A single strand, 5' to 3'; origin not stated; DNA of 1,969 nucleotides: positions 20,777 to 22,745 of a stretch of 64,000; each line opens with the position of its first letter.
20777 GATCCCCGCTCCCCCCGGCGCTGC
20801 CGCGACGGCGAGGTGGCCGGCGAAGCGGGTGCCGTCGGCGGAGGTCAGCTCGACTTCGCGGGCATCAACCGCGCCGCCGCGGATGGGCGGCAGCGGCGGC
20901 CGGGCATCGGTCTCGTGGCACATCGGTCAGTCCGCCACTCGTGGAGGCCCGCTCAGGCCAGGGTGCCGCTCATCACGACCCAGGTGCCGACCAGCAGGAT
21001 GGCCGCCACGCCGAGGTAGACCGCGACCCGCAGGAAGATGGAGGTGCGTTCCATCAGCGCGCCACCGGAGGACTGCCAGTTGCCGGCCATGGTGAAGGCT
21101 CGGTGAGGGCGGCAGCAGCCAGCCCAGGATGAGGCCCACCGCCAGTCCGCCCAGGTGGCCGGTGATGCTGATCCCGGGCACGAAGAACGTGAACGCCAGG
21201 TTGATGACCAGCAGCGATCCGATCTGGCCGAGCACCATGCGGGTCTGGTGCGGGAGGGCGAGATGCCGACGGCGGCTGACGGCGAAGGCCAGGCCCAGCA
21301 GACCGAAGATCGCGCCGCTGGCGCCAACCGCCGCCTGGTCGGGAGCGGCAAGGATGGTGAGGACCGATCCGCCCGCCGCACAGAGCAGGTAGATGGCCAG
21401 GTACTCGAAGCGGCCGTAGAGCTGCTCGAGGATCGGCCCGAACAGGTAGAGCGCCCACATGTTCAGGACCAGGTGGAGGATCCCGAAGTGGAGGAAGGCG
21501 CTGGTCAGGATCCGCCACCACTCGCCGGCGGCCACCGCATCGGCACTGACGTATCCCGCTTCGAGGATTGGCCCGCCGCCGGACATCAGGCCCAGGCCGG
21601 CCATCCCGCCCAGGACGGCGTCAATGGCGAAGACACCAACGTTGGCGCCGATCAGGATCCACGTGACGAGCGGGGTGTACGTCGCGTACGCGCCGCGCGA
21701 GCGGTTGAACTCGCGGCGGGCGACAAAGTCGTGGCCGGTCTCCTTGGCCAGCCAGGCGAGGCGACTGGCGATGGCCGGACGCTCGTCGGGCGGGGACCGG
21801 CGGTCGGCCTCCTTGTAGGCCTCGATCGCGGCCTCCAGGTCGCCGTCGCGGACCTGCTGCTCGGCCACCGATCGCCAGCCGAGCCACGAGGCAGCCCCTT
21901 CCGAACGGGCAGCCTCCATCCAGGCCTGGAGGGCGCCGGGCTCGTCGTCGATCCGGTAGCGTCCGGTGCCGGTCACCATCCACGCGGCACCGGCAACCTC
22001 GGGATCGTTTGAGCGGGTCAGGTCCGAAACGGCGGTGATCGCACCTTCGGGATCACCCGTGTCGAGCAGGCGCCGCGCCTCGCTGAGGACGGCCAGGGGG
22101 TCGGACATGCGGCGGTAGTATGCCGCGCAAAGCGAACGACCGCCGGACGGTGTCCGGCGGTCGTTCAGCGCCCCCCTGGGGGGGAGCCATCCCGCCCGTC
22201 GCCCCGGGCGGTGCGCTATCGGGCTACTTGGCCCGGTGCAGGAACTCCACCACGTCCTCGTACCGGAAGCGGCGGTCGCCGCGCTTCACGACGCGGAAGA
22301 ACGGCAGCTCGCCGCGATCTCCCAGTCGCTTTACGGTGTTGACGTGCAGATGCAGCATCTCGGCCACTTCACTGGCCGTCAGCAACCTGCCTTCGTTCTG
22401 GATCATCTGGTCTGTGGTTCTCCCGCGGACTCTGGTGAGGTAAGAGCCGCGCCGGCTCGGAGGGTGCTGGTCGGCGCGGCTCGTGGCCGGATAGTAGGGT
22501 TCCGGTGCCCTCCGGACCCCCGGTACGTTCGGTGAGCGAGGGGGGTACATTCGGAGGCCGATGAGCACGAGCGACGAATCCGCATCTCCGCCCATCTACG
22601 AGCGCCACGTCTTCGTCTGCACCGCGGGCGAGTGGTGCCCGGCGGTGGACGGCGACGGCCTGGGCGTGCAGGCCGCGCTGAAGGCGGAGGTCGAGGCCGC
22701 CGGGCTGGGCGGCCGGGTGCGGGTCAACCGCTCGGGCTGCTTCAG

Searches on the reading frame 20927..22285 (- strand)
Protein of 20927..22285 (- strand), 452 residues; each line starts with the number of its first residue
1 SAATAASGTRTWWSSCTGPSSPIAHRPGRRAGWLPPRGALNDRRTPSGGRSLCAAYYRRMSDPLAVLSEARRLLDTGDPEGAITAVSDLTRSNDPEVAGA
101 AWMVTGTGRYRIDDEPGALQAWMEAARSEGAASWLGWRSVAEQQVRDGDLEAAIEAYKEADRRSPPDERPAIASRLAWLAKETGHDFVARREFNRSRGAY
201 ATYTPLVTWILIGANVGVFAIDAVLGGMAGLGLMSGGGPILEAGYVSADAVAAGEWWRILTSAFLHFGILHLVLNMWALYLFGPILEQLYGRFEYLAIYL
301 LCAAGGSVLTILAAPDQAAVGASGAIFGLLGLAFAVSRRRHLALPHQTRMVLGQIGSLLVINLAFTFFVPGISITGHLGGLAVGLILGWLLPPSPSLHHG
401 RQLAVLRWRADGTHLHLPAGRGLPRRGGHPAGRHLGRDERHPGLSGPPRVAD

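Call 16: search_protein_families(library=pfam, proteins=[window:20927-22285:-], max_evalue=0.001)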
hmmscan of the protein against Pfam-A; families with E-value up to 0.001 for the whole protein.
window:20927-22285:- (452 aa): 4 families
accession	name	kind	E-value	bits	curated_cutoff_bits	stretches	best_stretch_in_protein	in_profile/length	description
PF01694.28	Rhomboid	-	5.9e-36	124.2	22.6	1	254-391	2-140/143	Rhomboid domain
PF13432.12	TPR_16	-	6e-07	30.2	32.7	1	68-129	2-60/65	Tetratricopeptide repeat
PF13428.12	TPR_14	-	0.00068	20.5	23.5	0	137-169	4-36/44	Tetratricopeptide repeat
PF08551.15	DUF1751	-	0.0009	20.2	22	0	257-313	9-65/99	Eukaryotic integral membrane protein (DUF1751)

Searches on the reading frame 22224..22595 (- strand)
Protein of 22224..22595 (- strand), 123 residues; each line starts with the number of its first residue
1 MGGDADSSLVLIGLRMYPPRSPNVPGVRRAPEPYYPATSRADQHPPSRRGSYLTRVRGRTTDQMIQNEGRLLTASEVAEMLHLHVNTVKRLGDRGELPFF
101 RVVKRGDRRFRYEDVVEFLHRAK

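Call 16: search_protein_families(library=pfam, proteins=[window:22224-22595:-], max_evalue=0.001)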
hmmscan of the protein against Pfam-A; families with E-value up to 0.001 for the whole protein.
window:22224-22595:- (123 aa): 2 families
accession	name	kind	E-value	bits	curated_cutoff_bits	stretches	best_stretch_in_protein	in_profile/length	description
PF12728.13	HTH_17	-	2e-11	44.4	27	1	71-121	1-49/51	Helix-turn-helix domain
PF13411.12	MerR_1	-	8.3e-05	23.1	21.6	1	73-118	2-46/69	MerR HTH family regulatory protein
